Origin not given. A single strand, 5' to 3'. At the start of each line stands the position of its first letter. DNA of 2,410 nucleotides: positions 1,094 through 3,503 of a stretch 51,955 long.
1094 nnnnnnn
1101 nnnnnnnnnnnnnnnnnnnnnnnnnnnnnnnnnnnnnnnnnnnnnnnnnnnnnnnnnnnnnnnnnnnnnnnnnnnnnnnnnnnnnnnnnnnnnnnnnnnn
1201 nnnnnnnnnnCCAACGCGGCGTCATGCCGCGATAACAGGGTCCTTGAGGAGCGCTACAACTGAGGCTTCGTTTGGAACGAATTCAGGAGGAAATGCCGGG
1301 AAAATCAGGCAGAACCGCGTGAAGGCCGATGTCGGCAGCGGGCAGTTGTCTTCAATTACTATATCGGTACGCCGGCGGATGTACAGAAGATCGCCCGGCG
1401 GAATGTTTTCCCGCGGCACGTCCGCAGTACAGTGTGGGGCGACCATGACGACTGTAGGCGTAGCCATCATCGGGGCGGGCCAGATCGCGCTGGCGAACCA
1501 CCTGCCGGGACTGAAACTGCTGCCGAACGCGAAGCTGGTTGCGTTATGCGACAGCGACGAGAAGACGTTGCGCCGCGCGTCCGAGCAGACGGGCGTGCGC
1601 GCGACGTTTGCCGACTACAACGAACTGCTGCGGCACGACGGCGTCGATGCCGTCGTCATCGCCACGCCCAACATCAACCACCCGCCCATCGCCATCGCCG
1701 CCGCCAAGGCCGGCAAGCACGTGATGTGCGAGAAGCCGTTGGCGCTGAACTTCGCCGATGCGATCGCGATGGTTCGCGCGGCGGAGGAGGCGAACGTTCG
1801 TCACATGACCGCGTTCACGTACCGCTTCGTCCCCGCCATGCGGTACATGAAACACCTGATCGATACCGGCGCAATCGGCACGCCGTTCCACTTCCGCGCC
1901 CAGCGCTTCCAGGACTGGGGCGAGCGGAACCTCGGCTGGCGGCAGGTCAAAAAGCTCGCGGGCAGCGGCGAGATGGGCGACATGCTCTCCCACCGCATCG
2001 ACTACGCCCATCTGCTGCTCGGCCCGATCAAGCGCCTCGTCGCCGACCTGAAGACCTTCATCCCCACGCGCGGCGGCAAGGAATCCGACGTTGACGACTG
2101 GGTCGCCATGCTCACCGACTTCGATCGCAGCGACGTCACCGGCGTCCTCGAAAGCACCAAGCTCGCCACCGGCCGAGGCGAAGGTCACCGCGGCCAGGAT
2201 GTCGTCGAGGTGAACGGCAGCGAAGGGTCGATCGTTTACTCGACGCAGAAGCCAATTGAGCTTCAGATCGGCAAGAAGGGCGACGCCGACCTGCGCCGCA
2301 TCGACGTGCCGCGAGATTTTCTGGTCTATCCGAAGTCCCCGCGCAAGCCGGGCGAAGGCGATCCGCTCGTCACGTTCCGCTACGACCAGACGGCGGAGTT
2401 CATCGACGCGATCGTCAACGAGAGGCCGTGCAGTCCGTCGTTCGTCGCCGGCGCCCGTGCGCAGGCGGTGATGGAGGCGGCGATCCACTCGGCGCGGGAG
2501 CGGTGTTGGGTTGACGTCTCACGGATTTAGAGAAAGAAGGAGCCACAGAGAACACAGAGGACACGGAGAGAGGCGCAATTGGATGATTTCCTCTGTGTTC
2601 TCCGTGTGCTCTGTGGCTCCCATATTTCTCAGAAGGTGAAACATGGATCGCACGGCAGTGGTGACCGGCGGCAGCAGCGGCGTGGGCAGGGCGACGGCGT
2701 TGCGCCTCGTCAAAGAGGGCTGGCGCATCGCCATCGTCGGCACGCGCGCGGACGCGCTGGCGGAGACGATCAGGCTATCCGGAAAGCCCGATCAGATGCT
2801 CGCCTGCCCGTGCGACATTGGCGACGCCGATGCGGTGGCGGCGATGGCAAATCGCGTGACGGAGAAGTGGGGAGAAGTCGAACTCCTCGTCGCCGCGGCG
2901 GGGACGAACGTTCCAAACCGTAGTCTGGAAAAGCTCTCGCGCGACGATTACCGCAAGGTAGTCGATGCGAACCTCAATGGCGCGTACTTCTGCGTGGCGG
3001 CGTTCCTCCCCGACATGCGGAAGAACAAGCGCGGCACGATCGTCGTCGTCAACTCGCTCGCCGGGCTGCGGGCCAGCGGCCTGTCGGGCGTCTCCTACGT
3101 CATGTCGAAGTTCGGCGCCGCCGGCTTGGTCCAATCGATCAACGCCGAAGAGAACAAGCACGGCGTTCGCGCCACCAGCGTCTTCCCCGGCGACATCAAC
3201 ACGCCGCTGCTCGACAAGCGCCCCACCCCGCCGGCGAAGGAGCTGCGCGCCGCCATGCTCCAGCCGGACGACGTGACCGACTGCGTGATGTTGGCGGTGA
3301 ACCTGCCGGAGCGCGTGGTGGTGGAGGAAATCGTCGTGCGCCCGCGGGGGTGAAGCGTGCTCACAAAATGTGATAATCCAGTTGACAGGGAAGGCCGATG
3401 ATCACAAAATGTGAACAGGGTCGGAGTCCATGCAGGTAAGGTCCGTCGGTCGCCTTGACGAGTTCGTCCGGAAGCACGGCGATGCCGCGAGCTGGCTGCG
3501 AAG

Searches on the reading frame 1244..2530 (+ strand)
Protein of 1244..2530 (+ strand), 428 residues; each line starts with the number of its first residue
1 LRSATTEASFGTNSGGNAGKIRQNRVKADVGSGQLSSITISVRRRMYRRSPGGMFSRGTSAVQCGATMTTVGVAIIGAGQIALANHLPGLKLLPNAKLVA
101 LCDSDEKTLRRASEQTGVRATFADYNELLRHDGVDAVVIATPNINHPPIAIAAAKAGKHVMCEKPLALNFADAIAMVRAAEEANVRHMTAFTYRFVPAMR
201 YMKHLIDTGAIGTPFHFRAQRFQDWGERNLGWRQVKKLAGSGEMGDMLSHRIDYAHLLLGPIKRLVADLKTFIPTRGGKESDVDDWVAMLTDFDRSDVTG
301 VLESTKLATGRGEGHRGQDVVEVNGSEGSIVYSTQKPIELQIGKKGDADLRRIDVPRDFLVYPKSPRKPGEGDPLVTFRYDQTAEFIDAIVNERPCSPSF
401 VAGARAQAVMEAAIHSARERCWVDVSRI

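Call 27: search_protein_families(library=pfam, proteins=[window:1244-2530:+], max_evalue=0.001)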
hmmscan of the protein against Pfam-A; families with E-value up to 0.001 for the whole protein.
window:1244-2530:+ (428 aa): 3 families
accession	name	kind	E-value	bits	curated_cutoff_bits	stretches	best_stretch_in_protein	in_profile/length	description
PF01408.29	GFO_IDH_MocA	-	1.9e-29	103.2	24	1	72-189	2-118/120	Oxidoreductase family, NAD-binding Rossmann fold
PF22725.1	GFO_IDH_MocA_C3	-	9.1e-24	84.3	27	1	200-331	2-124/124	GFO/IDH/MocA C-terminal domain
PF02894.22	GFO_IDH_MocA_C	-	1.6e-18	67.8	22.9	1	203-425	1-218/218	Oxidoreductase family, C-terminal alpha/beta domain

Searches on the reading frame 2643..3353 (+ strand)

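Call 27: search_protein_families(library=pfam, proteins=[window:2643-3353:+], max_evalue=0.001)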
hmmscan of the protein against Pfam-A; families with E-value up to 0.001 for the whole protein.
window:2643-3353:+ (236 aa): 3 families
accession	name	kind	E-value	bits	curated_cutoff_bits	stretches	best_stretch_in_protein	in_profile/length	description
PF00106.31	adh_short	-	3.4e-44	151.1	26.6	1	4-193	2-190/195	short chain dehydrogenase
PF13561.12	adh_short_C2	-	1e-31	110.8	27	1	12-196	6-187/236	Enoyl-(Acyl carrier protein) reductase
PF08659.16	KR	-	2.2e-11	44.5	22.6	1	4-145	2-143/180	KR domain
